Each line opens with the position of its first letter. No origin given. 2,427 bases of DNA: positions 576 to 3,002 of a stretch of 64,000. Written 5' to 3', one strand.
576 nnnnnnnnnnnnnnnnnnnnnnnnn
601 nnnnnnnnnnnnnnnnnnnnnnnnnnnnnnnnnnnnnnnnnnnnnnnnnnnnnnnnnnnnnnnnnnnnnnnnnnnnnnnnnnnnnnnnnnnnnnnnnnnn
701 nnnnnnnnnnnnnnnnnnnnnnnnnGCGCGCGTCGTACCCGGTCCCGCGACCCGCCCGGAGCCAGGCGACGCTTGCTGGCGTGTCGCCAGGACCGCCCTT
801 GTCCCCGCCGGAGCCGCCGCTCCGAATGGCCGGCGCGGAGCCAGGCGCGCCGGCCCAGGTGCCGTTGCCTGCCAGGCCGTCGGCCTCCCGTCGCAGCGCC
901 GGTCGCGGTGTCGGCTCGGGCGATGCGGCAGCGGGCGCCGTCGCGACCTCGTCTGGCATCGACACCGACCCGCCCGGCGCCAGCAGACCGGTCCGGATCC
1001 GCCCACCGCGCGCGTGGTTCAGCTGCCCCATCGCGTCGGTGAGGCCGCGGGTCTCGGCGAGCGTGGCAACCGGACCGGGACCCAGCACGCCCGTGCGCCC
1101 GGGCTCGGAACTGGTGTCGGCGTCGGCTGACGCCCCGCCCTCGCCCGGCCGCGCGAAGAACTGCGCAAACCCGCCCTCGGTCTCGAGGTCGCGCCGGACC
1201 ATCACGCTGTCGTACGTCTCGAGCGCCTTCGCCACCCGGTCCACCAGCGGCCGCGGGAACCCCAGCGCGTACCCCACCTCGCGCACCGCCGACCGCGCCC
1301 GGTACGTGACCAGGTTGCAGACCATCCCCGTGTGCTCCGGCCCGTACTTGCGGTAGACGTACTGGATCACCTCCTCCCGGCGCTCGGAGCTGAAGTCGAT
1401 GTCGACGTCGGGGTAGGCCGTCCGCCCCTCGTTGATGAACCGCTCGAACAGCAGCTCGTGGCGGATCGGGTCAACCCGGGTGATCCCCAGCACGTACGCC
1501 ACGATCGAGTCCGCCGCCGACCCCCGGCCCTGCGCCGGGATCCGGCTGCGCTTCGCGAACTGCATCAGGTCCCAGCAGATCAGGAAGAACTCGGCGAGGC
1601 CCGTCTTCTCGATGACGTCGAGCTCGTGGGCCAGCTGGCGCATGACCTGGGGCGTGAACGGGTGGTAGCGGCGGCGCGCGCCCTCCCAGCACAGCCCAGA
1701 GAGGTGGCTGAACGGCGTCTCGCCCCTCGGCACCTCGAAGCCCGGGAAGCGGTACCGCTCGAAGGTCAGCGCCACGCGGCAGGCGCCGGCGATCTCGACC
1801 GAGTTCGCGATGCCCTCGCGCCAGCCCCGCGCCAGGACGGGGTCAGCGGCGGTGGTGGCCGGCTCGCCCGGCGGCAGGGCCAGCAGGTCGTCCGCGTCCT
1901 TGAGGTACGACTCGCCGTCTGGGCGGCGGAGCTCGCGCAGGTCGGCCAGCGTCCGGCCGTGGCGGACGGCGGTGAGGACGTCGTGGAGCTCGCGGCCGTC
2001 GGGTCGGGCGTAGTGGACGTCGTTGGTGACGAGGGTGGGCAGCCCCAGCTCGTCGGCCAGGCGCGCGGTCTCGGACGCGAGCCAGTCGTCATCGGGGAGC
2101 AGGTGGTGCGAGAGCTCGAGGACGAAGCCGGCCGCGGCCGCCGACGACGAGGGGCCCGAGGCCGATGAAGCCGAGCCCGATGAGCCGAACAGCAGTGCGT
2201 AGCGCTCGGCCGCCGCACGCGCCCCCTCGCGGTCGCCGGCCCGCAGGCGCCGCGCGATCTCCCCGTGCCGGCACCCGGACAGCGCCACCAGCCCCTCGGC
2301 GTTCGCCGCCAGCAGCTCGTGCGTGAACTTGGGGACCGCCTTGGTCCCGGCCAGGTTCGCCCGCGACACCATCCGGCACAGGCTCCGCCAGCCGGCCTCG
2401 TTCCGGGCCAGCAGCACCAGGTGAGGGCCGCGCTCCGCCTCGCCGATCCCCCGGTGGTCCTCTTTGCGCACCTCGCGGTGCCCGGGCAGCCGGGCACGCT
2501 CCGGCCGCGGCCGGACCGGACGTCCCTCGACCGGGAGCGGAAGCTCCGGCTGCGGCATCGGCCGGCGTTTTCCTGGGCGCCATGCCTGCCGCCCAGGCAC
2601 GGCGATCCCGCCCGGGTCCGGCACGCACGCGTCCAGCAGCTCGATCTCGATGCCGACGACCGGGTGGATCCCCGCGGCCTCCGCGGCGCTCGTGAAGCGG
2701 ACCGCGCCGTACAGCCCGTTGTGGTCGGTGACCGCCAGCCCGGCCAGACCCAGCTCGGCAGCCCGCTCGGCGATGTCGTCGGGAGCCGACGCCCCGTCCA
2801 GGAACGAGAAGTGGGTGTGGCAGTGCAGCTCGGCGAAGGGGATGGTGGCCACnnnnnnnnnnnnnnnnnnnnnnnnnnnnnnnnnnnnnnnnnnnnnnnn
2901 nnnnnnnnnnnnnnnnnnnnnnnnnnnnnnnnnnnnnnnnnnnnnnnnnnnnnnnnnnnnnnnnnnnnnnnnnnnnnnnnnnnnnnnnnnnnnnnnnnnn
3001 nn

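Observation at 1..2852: dnaE2 (imuC) cannot be read in a single frame: a ~650-nt frame-ambiguous, low-complexity stretch separates the PHP/N-terminal half from the catalytic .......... region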

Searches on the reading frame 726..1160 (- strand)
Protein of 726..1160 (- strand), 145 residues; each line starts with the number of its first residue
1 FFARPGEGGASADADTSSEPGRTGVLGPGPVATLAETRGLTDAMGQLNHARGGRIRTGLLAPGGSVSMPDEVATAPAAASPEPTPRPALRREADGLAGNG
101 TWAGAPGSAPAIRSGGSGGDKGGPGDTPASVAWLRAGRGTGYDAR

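Call 43: search_protein_representatives(protein=window:726-1160:-)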
Query: 145 residues. Proteins with E-value up to 0.001 (for the whole library): 37; up to 1e-10: 6; up to 1e-30: 0. The best 37 are listed.
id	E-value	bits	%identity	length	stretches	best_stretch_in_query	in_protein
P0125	1.0e-23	100.8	59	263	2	79-145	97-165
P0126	1.3e-20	90.8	57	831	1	1-143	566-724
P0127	3.1e-18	83.1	61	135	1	27-143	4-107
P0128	7.6e-14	68.8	65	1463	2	96-144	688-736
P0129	6.4e-13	65.8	56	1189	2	93-142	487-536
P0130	4.3e-11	59.9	56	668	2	68-138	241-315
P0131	1.2e-10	58.5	54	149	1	62-143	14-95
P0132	1.3e-10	58.3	50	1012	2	92-143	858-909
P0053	2.9e-10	57.2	52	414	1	29-137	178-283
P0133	3.0e-10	57.1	68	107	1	95-144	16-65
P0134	4.0e-10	56.7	71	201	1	95-143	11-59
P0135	4.6e-10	56.5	62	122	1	83-142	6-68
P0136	8.5e-10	55.6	70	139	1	97-143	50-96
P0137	3.6e-09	53.6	52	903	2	54-143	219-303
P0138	3.9e-09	53.5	50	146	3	111-144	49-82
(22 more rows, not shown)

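Call 44: search_protein_families(library=pfam, proteins=[P0125, P0126, P0128, P0129, P0130, P0132, P0137, P0127, P0131, P0134], max_evalue=0.001)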
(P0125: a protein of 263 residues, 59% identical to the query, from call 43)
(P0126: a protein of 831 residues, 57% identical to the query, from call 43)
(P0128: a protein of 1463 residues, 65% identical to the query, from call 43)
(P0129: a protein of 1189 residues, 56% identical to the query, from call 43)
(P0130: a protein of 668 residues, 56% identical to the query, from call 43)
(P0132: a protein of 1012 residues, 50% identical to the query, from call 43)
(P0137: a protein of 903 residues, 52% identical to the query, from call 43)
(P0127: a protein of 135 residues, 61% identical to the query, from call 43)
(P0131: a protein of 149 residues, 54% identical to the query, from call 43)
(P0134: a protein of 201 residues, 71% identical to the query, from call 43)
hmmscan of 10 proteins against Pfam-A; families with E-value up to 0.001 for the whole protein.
P0125 (263 aa): 0 families

P0126 (831 aa): 2 families
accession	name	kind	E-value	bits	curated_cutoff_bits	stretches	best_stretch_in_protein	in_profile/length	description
PF07733.18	DNA_pol3_alpha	-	2.9e-56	191.4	23.9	1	384-557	2-177/260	Bacterial DNA polymerase III alpha NTPase domain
PF02811.25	PHP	-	5.2e-39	134.6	26.4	1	8-223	1-153/164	PHP domain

P0128 (1463 aa): 5 families
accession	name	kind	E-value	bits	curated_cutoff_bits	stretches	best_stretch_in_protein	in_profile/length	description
PF07733.18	DNA_pol3_alpha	-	1.4e-76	258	23.9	2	375-558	2-187/260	Bacterial DNA polymerase III alpha NTPase domain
PF17657.6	DNA_pol3_finger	-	1.3e-54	184.4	22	1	877-1042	1-165/166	Bacterial DNA polymerase III alpha subunit finger domain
PF02811.25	PHP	-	1e-38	133.7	26.4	1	11-240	1-162/164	PHP domain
PF14579.12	HHH_6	-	1.3e-17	64.2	25.6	1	1117-1264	1-90/90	Helix-hairpin-helix motif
PF01336.31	tRNA_anti-codon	-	1.8e-07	31.4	27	1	1360-1435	1-75/75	OB-fold nucleic acid binding domain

P0129 (1189 aa): 3 families
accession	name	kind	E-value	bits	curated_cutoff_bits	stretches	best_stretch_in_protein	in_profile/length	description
PF07733.18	DNA_pol3_alpha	-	2.2e-76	257.4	23.9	2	152-333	3-186/260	Bacterial DNA polymerase III alpha NTPase domain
PF17657.6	DNA_pol3_finger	-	1.7e-53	180.8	22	1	680-843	1-163/166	Bacterial DNA polymerase III alpha subunit finger domain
PF14579.12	HHH_6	-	3.6e-07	30.7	25.6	1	920-1042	1-62/90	Helix-hairpin-helix motif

P0130 (668 aa): 2 families
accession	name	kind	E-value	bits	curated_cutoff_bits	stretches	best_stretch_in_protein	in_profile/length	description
PF07733.18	DNA_pol3_alpha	-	2.7e-17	63.7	23.9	1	412-481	191-260/260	Bacterial DNA polymerase III alpha NTPase domain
PF17657.6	DNA_pol3_finger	-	2.1e-09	37.4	22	1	484-546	1-63/166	Bacterial DNA polymerase III alpha subunit finger domain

P0132 (1012 aa): 2 families
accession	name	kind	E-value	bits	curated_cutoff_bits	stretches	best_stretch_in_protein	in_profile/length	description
PF07733.18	DNA_pol3_alpha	-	1.1e-55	189.5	23.9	1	407-583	1-179/260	Bacterial DNA polymerase III alpha NTPase domain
PF02811.25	PHP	-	1.1e-37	130.4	26.4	1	7-240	1-153/164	PHP domain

P0137 (903 aa): 3 families
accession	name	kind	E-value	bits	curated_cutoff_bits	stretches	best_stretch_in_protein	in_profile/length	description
PF17657.6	DNA_pol3_finger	-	6.8e-54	182.1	22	1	492-656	1-164/166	Bacterial DNA polymerase III alpha subunit finger domain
PF07733.18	DNA_pol3_alpha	-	2.2e-16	60.7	23.9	1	421-489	192-260/260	Bacterial DNA polymerase III alpha NTPase domain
PF14579.12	HHH_6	-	5.8e-15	55.7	25.6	1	819-884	21-90/90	Helix-hairpin-helix motif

P0127 (135 aa): 0 families

P0131 (149 aa): 0 families

P0134 (201 aa): 0 families

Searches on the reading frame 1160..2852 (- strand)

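Call 6: find_related_loci(query=window:1160-2852:-, collection=genome_contigs, flank=5000)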
Query window:1160-2852:- (564 aa) in genome_contigs; peptide patterns used: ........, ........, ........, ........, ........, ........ (x = any residue, [..] = any of these).
598 stretches matched a pattern (row limit reached: there are more); 562 encode a relative of the query (tblastn E <= 1e-3); the best 80 are kept; 80 distinct loci.
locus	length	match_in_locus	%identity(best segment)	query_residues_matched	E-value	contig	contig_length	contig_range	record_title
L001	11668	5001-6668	94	1-564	0e+0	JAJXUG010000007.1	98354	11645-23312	MAG: Chloroflexi bacterium isolate BP4.bin83 NODE_156_length_98354_cov_4.676107, whole genome shotgun sequence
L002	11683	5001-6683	92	1-564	0e+0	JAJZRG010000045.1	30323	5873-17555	MAG: Chloroflexi bacterium isolate SKS1.bin7 NODE_2615_length_30323_cov_5.722679, whole genome shotgun sequence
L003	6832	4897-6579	90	1-564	0e+0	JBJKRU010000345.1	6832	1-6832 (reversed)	MAG: Candidatus Limnocylindrales bacterium isolate Bin_66 S1Ck127_695888_flag_1_multi_6.0000_len_6832, whole genome shot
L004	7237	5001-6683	89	4-564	0e+0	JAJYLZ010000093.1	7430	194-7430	MAG: Chloroflexi bacterium isolate DBS2-1.bin9 NODE_19980_length_7430_cov_2.022183, whole genome shotgun sequence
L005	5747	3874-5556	88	1-564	0e+0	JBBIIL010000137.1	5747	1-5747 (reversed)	MAG: Chloroflexota bacterium isolate EPS170215_bin_138 NODE_14134_length_5747_cov_9.213633, whole genome shotgun sequenc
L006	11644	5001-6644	82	6-564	0e+0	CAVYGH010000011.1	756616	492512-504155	MAG: uncultured Chloroflexia bacterium isolate MFD00392.bin.2.85 genome assembly, contig: contig_37756, whole genome sho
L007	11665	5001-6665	81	6-564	0e+0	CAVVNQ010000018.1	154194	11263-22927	MAG: uncultured Chloroflexia bacterium isolate MFD05684.bin.3.391 genome assembly, contig: contig_74899, whole genome sh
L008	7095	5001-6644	82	6-564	0e+0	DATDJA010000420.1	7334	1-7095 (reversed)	MAG TPA_asm: Candidatus Limnocylindrales bacterium isolate SMAG_U318 k141_383116, whole genome shotgun sequence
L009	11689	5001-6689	80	1-564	0e+0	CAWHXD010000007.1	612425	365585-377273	MAG: uncultured Chloroflexia bacterium isolate MFD02416.bin.2.153 genome assembly, contig: contig_30774, whole genome sh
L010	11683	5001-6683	81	6-564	0e+0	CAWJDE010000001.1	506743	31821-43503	MAG: uncultured Chloroflexia bacterium isolate MFD04944.bin.1.58 genome assembly, contig: contig_15283, whole genome sho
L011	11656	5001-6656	80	2-564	0e+0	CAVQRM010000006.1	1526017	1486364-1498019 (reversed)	MAG: uncultured Chloroflexia bacterium isolate MFD09779.bin.2.225 genome assembly, contig: contig_9341, whole genome sho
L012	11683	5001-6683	83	1-564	0e+0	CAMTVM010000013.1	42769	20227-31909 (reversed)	MAG: uncultured Chloroflexi bacterium isolate G04_MAG_00011 genome assembly, contig: G04_MAG_00011_000000000055, whole g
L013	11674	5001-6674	82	1-564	0e+0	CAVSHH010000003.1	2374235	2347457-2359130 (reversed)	MAG: uncultured Chloroflexia bacterium isolate MFD05684.bin.1.417 genome assembly, contig: contig_20563, whole genome sh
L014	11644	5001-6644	83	6-564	0e+0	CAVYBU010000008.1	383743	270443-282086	MAG: uncultured Chloroflexia bacterium isolate MFD09779.bin.1.359 genome assembly, contig: contig_2980, whole genome sho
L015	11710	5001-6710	80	1-562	0e+0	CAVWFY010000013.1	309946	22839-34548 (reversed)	MAG: uncultured Chloroflexia bacterium isolate MFD04716.bin.2.316 genome assembly, contig: contig_4088, whole genome sho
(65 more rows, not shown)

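Call 48: search_protein_families(library=ncbifam, proteins=[L001:5001-9539:+], max_evalue=0.00001)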
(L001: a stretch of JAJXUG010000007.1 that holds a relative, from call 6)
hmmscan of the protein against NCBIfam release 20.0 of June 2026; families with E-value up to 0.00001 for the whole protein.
L001:5001-9539:+ (1513 aa): 15 families
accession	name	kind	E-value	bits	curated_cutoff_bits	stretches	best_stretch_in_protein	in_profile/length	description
NF004225.0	PRK05672.1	subfamily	0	1054.7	939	2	857-1485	479-1032/1047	error-prone DNA polymerase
NF004226.0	PRK05673.1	equivalog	8.6e-225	749.2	1002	2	4-556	4-485/1146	DNA polymerase III subunit alpha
NF005298.0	PRK06826.1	equivalog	4.4e-220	733.4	1260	4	134-554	79-478/1151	DNA polymerase III subunit alpha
TIGR00594.1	polc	superfamily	2.4e-203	678.1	434.35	4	134-550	77-476/1022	DNA polymerase III subunit alpha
NF005377.0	PRK06920.1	equivalog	5.6e-161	537.7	1806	3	138-538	73-447/1108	DNA polymerase III subunit alpha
NF005617.0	PRK07374.1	equivalog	2.2e-158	529.3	1653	3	856-1183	503-827/1170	DNA polymerase III subunit alpha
NF007079.0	PRK09532.1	equivalog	1.3e-124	417.4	1525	3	141-536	81-469/876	DNA polymerase III subunit alpha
NF005516.0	PRK07135.1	equivalog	1.9e-117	393.8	1084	3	856-1183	420-746/974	DNA polymerase III DnaE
NF005582.0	PRK07279.1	equivalog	1.6e-114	384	1279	3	848-1179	419-738/1033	DNA polymerase III subunit alpha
NF004550.0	PRK05898.1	equivalog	4e-104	349.7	1182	2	861-1178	425-737/971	DNA polymerase III subunit alpha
NF001688.0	PRK00448.1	equivalog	8.2e-31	106.5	873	2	139-455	611-913/1445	PolC-type DNA polymerase III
TIGR01405.1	polC_Gram_pos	equivalog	1.1e-28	99.5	1043.45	2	138-455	376-678/1211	DNA polymerase III subunit alpha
NF005616.0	PRK07373.1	equivalog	1.6e-15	56.6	646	1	1109-1180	32-103/449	DNA polymerase III subunit alpha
NF041577.1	nside_bi_sphtase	equivalog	2e-09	37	400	1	7-71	4-66/276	3',5'-nucleoside bisphosphate phosphatase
NF047791.1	RNaseRnm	equivalog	7.4e-06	25.4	375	0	7-70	3-66/275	RNase RNM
